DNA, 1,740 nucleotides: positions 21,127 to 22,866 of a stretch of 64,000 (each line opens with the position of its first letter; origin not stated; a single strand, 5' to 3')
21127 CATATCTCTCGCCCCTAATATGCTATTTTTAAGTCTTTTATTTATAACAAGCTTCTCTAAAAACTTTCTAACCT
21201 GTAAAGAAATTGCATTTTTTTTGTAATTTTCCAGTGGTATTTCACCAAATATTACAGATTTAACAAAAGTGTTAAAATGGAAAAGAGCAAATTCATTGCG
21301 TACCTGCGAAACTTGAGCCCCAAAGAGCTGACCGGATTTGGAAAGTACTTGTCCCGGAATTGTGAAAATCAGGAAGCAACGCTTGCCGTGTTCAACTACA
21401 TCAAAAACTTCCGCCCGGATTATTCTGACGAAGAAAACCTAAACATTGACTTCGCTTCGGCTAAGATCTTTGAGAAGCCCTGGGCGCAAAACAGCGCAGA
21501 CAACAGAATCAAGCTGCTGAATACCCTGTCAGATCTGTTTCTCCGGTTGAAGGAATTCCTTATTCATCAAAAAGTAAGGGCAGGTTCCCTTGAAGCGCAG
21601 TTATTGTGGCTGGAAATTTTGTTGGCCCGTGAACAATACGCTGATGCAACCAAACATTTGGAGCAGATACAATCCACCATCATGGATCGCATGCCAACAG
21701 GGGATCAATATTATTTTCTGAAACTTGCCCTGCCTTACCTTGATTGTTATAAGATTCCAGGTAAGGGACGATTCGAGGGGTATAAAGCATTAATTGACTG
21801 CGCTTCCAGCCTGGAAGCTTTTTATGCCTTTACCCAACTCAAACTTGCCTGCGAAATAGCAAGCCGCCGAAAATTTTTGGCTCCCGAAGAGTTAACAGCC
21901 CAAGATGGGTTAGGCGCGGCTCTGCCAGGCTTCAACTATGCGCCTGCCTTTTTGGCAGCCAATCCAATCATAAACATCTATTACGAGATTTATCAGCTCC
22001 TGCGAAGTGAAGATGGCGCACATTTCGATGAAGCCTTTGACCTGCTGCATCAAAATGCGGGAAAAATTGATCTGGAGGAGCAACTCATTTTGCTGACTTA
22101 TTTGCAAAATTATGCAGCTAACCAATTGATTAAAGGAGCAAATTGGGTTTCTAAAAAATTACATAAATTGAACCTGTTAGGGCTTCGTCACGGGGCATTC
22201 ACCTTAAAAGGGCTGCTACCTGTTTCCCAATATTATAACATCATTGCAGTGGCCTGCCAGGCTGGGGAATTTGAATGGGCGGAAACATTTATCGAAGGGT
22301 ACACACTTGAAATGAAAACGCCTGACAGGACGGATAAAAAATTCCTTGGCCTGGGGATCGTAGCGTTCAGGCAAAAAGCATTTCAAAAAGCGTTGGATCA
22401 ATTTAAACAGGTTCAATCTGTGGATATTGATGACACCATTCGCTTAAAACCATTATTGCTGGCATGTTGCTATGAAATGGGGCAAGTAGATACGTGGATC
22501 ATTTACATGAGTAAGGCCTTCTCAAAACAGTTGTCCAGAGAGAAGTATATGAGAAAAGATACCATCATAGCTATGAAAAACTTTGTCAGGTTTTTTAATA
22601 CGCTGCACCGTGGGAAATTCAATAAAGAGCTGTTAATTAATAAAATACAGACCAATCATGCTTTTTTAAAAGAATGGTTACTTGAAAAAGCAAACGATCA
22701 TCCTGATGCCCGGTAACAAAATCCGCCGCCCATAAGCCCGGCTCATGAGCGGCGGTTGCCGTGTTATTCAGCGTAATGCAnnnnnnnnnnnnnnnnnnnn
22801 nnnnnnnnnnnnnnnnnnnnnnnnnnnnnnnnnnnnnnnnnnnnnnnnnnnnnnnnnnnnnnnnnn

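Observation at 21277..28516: Accessory island between oxyR and the helicase gene: candidate undescribed conflict/defence module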

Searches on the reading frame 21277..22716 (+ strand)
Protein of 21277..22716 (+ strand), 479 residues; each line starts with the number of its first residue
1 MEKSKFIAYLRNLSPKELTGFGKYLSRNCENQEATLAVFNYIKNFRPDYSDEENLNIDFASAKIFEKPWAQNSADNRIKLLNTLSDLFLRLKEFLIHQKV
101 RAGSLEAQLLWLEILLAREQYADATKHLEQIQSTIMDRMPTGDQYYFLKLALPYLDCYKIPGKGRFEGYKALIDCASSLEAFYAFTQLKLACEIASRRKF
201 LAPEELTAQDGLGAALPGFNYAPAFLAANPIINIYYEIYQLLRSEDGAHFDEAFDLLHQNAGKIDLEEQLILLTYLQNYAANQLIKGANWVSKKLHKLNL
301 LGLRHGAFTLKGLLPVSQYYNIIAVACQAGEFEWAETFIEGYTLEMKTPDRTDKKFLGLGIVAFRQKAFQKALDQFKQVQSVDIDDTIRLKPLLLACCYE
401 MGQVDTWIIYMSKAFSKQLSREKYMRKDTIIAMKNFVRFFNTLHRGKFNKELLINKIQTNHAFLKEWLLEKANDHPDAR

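Call 3: search_protein_families(library=pfam, proteins=[window:21277-22716:+], max_evalue=0.1)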
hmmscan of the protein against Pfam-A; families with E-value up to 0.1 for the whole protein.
window:21277-22716:+ (479 aa): 3 families
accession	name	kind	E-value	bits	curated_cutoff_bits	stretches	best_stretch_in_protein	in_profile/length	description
PF00515.34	TPR_1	-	0.0035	17.5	27.8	0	357-383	5-31/34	Tetratricopeptide repeat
PF07719.23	TPR_2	-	0.014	15.9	27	0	358-381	6-29/34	Tetratricopeptide repeat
PF13424.12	TPR_12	-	0.095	13.3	30.1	0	358-379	50-71/77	Tetratricopeptide repeat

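Call 4: search_protein_families(library=padloc, proteins=[window:21277-22716:+], max_evalue=0.1)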
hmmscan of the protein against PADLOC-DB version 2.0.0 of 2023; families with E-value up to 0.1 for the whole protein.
window:21277-22716:+ (479 aa): 0 families

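Call 5: search_protein_families(library=ncbifam, proteins=[window:21277-22716:+], max_evalue=0.1)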
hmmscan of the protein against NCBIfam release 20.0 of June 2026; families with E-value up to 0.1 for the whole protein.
window:21277-22716:+ (479 aa): 3 families
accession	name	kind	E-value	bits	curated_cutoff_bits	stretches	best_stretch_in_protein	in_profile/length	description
NF008756.0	PRK11788.1-4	equivalog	0.00064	18.9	474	1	316-424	179-285/389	lipopolysaccharide assembly protein LapB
NF047500.1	choline_R_CudC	equivalog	0.023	14.5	218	1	422-461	75-116/171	choline uptake/conversion transcriptional regulator CudC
NF008757.0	PRK11788.1-5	equivalog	0.087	12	363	0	359-423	220-284/388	lipopolysaccharide assembly protein LapB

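Call 8: find_homologous_proteins(query=window:21277-22716:+, max_evalue=0.001)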
Query window:21277-22716:+ (479 aa): 17 proteins with E <= 0.001 among 8000 candidates.
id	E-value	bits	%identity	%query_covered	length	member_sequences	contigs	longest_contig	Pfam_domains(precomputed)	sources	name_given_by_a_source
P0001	0.0e+0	1085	100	100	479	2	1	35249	-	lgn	-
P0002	1.9e-260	883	82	100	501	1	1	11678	-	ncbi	ncbi:MAG: hypothetical protein ACKV1O_29200 [Saprospiraceae bacterium]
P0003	1.8e-255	866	80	100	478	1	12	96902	-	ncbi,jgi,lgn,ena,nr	ncbi:MAG: hypothetical protein SH848_06485 [Saprospiraceae bacterium]|nr:hypothetical protein [Sapro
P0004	3.1e-233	793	75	100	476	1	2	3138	-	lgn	-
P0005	3.1e-227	773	73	100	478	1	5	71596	-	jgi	-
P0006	2.0e-141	490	49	99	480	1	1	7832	-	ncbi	-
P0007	7.9e-127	442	54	82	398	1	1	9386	-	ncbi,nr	ncbi:MAG: hypothetical protein HUU01_11710 [Saprospiraceae bacterium]|nr:hypothetical protein [Sapro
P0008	4.5e-95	338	39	99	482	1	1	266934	-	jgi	-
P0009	9.3e-82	294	37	99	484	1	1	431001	-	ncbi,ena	-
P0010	9.4e-71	257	35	99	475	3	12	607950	-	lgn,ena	-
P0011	6.7e-64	235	33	99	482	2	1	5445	-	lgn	-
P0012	2.6e-59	220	30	99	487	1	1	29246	-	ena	-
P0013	9.3e-30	122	26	98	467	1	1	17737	-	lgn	-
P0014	1.4e-13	69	25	80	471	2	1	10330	-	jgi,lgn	jgi:hypothetical protein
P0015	1.8e-8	52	23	62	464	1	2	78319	-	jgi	jgi:hypothetical protein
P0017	2.2e-6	45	26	54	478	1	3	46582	-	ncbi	ncbi:MAG: hypothetical protein ACRBFS_10545 [Aureispira sp.]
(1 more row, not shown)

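Call 9: find_encoding_contigs(protein=P0003, flank=10000, max_places=3)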
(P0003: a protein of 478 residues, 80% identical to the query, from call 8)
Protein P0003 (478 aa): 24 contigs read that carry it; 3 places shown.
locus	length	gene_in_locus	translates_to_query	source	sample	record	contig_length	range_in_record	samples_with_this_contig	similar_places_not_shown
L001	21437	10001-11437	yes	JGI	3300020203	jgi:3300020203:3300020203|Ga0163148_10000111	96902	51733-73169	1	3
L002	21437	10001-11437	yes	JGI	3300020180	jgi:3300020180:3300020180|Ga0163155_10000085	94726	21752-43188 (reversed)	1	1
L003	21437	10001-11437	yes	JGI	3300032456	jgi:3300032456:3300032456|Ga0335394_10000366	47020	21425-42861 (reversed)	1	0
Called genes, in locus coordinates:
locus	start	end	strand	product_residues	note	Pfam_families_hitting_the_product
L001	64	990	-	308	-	-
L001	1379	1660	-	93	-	-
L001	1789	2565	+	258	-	PF04973:NMN_transporter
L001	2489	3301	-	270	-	PF00561:Abhydrolase_1, PF12146:Hydrolase_4, PF12697:Abhydrolase_6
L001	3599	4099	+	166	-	-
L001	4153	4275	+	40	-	-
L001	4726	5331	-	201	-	PF22381:Staph_reg_Sar_Rot (weak), PF01047:MarR, PF12802:MarR_2, PF13463:HTH_27, PF00392:GntR (faint)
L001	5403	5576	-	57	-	PF09630:DUF2024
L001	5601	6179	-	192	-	PF11563:Protoglobin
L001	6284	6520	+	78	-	-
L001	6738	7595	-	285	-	-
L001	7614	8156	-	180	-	-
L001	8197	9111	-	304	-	PF00126:HTH_1, PF03466:LysR_substrate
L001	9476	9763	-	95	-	-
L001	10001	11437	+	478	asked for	-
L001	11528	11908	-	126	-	PF00041:fn3 (weak)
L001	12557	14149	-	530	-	PF01048:PNP_UDP_1, PF19964:EAD11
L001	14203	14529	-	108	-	-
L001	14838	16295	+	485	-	-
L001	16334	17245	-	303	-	-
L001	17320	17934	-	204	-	PF00583:Acetyltransf_1 (weak), PF13508:Acetyltransf_7 (faint)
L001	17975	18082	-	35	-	-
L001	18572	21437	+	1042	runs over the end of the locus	PF00580:UvrD-helicase, PF13245:AAA_19, PF13361:UvrD_C, PF13538:UvrD_C_2 (faint), PF12705:PDDEXK_1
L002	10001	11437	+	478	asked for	-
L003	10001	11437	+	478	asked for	-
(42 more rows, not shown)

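Call 10: find_encoding_contigs(protein=P0008, flank=10000, max_places=2)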
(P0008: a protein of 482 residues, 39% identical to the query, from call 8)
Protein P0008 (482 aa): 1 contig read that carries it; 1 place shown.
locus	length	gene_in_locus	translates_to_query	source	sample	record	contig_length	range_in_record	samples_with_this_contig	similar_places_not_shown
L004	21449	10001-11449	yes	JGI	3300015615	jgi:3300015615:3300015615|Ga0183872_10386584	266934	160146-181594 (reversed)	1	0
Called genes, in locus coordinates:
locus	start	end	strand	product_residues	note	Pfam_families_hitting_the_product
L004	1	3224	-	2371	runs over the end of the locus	PF02494:HYR (faint), PF23237:HYR_4C (weak), PF13895:Ig_2 (faint), PF13927:Ig_3 (faint), PF19081:Ig_7 (weak), PF17963:Big_9, PF13585:CHU_C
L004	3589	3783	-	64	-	-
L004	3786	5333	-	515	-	PF00749:tRNA-synt_1c, PF19269:Anticodon_2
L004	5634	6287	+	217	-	PF01522:Polysacc_deac_1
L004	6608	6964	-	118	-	-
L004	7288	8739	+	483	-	-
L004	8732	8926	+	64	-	-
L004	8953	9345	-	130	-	-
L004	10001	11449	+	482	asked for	-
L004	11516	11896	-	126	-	PF00041:fn3 (weak)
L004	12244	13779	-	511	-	PF01048:PNP_UDP_1, PF19964:EAD11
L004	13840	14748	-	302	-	-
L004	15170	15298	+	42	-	-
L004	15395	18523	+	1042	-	PF00580:UvrD-helicase, PF13245:AAA_19, PF13361:UvrD_C, PF13538:UvrD_C_2 (weak), PF12705:PDDEXK_1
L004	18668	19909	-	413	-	PF00155:Aminotran_1_2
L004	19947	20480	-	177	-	PF00581:Rhodanese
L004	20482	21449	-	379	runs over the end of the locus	PF22700:MVD-like_N, PF18376:MDD_C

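Call 11: find_encoding_contigs(protein=P0009, flank=10000, max_places=2)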
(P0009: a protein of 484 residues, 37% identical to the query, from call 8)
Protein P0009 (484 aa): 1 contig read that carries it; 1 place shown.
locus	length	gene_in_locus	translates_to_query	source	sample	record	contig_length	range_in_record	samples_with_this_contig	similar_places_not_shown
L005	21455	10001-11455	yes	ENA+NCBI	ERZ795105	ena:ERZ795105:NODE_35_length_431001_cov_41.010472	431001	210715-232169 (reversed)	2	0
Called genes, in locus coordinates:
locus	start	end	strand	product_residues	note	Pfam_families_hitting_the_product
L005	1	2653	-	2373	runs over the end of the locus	PF23237:HYR_4C (faint), PF02494:HYR (faint), PF22352:K319L-like_PKD (faint), PF19081:Ig_7 (faint), PF13895:Ig_2 (faint), PF17803:Cadherin_4 (weak), PF17963:Big_9, PF13585:CHU_C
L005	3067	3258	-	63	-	-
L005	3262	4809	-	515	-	PF00749:tRNA-synt_1c, PF19269:Anticodon_2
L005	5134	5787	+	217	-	PF01522:Polysacc_deac_1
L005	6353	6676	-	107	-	-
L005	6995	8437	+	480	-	-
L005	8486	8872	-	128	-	-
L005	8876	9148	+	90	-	-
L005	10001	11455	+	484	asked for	-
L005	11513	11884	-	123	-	-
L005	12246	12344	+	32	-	-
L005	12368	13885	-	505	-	PF01048:PNP_UDP_1, PF19964:EAD11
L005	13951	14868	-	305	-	-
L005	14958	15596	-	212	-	PF00583:Acetyltransf_1, PF13508:Acetyltransf_7 (weak)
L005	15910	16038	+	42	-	-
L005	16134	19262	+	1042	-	PF00580:UvrD-helicase, PF13245:AAA_19, PF13361:UvrD_C, PF13538:UvrD_C_2 (faint), PF12705:PDDEXK_1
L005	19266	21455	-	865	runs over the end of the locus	PF15902:Sortilin-Vps10 (weak), PF02012:BNR (faint), PF15902:Sortilin-Vps10 (weak), PF18962:Por_Secre_tail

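Call 12: find_encoding_contigs(protein=P0010, flank=10000, max_places=2)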
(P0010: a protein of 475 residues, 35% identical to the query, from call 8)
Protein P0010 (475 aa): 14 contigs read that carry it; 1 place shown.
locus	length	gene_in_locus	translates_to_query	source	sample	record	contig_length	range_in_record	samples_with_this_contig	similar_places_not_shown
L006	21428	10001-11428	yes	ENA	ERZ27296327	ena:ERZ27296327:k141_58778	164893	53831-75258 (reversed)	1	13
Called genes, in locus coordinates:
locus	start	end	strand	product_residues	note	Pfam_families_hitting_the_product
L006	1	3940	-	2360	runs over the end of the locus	PF23237:HYR_4C (faint), PF02494:HYR (faint), PF13895:Ig_2 (faint), PF19408:PKD_6 (faint), PF19081:Ig_7 (weak), PF17892:Cadherin_5 (weak), PF17963:Big_9, PF13585:CHU_C, +1 more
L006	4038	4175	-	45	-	-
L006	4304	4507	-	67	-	-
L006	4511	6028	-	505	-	PF00749:tRNA-synt_1c, PF19269:Anticodon_2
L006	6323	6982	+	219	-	PF01522:Polysacc_deac_1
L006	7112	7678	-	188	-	-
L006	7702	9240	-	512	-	PF01048:PNP_UDP_1, PF19964:EAD11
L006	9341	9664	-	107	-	-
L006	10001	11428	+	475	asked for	-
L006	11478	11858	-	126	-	-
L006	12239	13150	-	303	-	-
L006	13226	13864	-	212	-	-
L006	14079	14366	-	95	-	-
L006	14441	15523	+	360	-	PF01636:APH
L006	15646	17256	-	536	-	PF00916:Sulfate_transp, PF16983:MFS_MOT1 (weak)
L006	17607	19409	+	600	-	PF05036:SPOR (faint)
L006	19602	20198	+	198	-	PF01386:Ribosomal_L25p, PF14693:Ribosomal_TL5_C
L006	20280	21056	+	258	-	PF00795:CN_hydrolase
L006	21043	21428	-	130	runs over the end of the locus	PF04379:DUF525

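Call 13: find_encoding_contigs(protein=P0012, flank=10000, max_places=2)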
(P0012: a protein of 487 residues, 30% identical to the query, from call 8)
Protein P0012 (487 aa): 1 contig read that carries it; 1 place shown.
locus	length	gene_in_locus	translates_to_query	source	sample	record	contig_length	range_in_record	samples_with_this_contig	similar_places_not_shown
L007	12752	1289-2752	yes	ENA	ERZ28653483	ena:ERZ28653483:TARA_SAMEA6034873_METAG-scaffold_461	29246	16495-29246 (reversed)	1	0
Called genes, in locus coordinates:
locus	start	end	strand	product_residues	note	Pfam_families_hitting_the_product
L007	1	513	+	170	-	?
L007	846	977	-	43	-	-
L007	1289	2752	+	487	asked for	-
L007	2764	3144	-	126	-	-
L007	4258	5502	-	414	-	-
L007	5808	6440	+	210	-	-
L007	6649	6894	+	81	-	PF13585:CHU_C (weak), PF18962:Por_Secre_tail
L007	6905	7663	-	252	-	PF00072:Response_reg, PF04397:LytTR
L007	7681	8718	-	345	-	PF06580:His_kinase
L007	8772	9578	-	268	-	-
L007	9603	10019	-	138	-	PF14108:ABA4-like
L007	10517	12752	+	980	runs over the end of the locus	PF21167:DUF6851, PF22778:VCPO_2nd, PF11617:Cu-binding_MopE, PF18962:Por_Secre_tail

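Call 14: find_encoding_contigs(protein=P0013, flank=10000, max_places=2)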
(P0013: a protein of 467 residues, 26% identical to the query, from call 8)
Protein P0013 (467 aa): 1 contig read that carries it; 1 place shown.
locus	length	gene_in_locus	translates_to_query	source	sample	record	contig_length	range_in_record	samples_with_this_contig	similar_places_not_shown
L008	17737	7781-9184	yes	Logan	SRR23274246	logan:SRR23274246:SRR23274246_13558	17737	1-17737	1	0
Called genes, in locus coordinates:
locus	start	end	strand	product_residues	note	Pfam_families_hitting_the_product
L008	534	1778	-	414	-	-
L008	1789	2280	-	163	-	-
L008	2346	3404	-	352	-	PF04313:HSDR_N, PF13588:HSDR_N_2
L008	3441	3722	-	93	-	-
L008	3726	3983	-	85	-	-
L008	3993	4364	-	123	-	-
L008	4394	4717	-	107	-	PF01541:GIY-YIG (weak)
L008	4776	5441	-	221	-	-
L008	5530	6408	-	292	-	PF13432:TPR_16 (faint), PF12587:DUF3761 (weak)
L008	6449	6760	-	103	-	-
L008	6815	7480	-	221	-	PF08239:SH3_3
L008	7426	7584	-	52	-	-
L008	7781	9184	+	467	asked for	-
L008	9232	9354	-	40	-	-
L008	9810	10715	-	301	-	-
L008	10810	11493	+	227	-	-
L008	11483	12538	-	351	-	PF01048:PNP_UDP_1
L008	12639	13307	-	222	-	PF00239:Resolvase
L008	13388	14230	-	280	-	PF13401:AAA_22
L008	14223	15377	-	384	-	PF00665:rve, PF09299:Mu-transpos_C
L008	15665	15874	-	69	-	PF01527:HTH_Tnp_1 (weak), PF13384:HTH_23 (weak), PF13518:HTH_28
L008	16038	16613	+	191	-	PF00239:Resolvase, PF02796:HTH_7, PF13309:HTH_22 (weak), PF01022:HTH_5 (faint)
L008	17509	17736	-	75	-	?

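Call 15: find_encoding_contigs(protein=P0015, flank=10000, max_places=2)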
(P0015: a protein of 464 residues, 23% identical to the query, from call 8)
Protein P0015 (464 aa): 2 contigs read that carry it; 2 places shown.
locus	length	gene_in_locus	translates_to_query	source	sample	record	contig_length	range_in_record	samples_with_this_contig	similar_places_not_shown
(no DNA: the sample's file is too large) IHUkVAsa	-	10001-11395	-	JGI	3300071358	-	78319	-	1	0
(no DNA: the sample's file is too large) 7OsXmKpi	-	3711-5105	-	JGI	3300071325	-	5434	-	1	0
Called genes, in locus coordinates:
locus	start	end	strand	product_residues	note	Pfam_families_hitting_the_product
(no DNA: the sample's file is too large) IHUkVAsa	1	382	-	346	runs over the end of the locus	PF06283:ThuA, PF18962:Por_Secre_tail (weak)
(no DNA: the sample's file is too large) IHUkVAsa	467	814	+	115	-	-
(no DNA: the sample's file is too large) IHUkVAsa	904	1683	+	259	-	PF10946:DUF2625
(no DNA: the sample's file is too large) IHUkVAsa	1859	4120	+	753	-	PF13424:TPR_12 (faint), PF00515:TPR_1 (faint), PF13431:TPR_17 (faint), PF07719:TPR_2 (faint), PF13181:TPR_8 (faint), PF13414:TPR_11 (faint)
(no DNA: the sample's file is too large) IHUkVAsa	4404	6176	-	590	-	PF00801:PKD, PF18911:PKD_4, PF00801:PKD (weak), PF18911:PKD_4, PF00801:PKD (weak), PF18911:PKD_4, PF18911:PKD_4, PF00801:PKD, +2 more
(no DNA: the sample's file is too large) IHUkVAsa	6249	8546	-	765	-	PF18962:Por_Secre_tail (weak)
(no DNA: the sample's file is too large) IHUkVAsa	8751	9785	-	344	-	PF00775:Dioxygenase_C, PF18962:Por_Secre_tail (weak)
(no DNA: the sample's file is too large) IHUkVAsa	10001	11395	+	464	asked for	-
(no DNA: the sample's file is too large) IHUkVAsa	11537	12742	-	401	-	PF25852:DUF6242_C (faint), PF15902:Sortilin-Vps10 (faint), PF18962:Por_Secre_tail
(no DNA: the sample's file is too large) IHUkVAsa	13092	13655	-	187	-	-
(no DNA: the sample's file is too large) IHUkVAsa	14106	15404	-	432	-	PF13505:OMP_b-brl (faint)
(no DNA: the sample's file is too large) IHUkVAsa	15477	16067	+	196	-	PF00293:NUDIX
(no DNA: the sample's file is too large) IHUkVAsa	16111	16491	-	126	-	PF00903:Glyoxalase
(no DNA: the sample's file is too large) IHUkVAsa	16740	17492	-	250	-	PF12099:DUF3575 (weak)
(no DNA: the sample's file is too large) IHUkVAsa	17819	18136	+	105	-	-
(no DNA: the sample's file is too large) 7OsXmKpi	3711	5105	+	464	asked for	-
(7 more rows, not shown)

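Call 16: find_encoding_contigs(protein=P0017, flank=10000, max_places=2)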
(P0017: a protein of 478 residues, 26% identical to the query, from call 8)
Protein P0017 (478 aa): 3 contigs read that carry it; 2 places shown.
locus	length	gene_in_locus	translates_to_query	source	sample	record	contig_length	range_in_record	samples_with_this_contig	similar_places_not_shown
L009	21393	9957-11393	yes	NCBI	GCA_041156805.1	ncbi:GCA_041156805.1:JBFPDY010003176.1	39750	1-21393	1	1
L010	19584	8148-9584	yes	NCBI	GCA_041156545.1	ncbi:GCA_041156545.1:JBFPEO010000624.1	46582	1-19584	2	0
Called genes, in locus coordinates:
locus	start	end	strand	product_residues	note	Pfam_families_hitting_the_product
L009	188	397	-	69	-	-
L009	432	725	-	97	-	-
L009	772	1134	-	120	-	-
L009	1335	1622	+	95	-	-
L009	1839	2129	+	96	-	-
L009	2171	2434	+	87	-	-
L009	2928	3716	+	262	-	-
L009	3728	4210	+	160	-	-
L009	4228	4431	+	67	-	-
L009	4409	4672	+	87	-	-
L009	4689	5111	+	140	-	-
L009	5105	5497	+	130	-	-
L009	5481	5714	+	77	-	-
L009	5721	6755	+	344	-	PF01507:PAPS_reduct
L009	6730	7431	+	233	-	-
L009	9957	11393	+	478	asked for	-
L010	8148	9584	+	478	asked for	-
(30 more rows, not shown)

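Call 28: search_solved_structures(query=A2, max_evalue=1)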
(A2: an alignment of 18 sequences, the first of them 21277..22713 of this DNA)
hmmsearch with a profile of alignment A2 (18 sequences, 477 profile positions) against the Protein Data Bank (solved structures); distinct sequences matched with E-value up to 1: 15.
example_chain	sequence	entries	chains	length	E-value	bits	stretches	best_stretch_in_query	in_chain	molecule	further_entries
9qhb_A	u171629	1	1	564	2.8e-08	36.2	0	337-414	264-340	Engineered tetratricopeptide repeat protein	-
8bu0_A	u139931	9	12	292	3.6e-06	29.3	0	337-413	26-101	Consensus tetratricopeptide repeat protein | Crystal structure of an 8-repeat consensus TPR superhelix with Zinc. | Monomer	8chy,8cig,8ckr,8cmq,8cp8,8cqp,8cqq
9qhc_A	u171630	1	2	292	3.3e-05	26.1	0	337-414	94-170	Engineered tetratricopeptide repeat protein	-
2fo7_A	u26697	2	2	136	0.0011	21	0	337-384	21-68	SYNTHETIC CONSENSUS TPR PROTEIN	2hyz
8ch0_A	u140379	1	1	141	0.0015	20.6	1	337-413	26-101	Consensus tetratricopeptide repeat protein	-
6v8e_A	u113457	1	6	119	0.039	15.9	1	337-414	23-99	Designed protein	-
6vfj_B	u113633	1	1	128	0.043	15.8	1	337-413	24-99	I53_dn5B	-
6vfi_B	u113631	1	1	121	0.045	15.7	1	337-414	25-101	O43_dn18B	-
6vfh_A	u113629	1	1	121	0.059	15.4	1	337-413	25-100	T33_dn10A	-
1na0_A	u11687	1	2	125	0.07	15.1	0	337-382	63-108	designed protein CTPR3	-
3kd7_A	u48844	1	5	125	0.15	14.1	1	337-381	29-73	CTPR390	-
6vl6_A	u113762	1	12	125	0.17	13.9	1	318-377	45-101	T33_dn2A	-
7obi_A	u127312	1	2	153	0.17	13.8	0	337-383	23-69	CTPR-rv4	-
2avp_A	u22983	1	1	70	0.27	13.2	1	337-379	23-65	synthetic consensus TPR protein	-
8ur5_A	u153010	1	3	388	0.37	12.7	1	337-413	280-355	Trimer head HA,Hemagglutinin HA1 chain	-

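Call 38: predict_structure(alignment_id=A2)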
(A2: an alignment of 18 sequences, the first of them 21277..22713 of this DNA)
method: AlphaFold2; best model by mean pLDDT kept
length: 479 residues; sequences in the alignment: 18
mean_pLDDT: 84.2   pTM: 0.73
mean pLDDT of the five models: 84.2, 83.6, 83.1, 82.0, 80.1
residues with pLDDT >= 90: 175; 70-90: 255; 50-70: 34; < 50: 15
segments of 3 or more residues with pLDDT < 50: 68-70, 204-214
pLDDT, mean of each block of 10 residues (from residue 1): 77 81 85 83 77 80 66 70 86 74 70 82 86 84 89 84 72 84 91 81 49 58 91 95 90 96 92 93 83 91 89 85 92 95 77 93 96 94 87 93 84 91 86 94 85 91 91 75
secondary structure, 60 per line:
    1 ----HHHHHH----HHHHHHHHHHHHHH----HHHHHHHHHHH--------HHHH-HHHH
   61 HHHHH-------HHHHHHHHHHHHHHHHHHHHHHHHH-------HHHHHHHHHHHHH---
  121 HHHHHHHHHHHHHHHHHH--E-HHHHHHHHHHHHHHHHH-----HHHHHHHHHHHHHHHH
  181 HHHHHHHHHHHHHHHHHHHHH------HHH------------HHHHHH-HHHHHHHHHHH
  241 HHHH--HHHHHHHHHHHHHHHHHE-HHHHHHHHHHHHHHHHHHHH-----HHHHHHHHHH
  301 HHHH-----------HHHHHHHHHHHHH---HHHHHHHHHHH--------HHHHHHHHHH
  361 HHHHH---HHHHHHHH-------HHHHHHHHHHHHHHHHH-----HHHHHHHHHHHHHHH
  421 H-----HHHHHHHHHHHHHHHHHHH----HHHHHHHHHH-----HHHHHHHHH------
elements in order: H5-10 H15-28 H33-43 H52-55 H57-65 H73-97 H105-117 H121-138 H143-159 H165-201 H223-228 H230-244 H247-263 H266-285 H291-304 H316-328 H332-342 H351-365 H369-376 H384-400 H406-421 H427-445 H450-459 H465-473
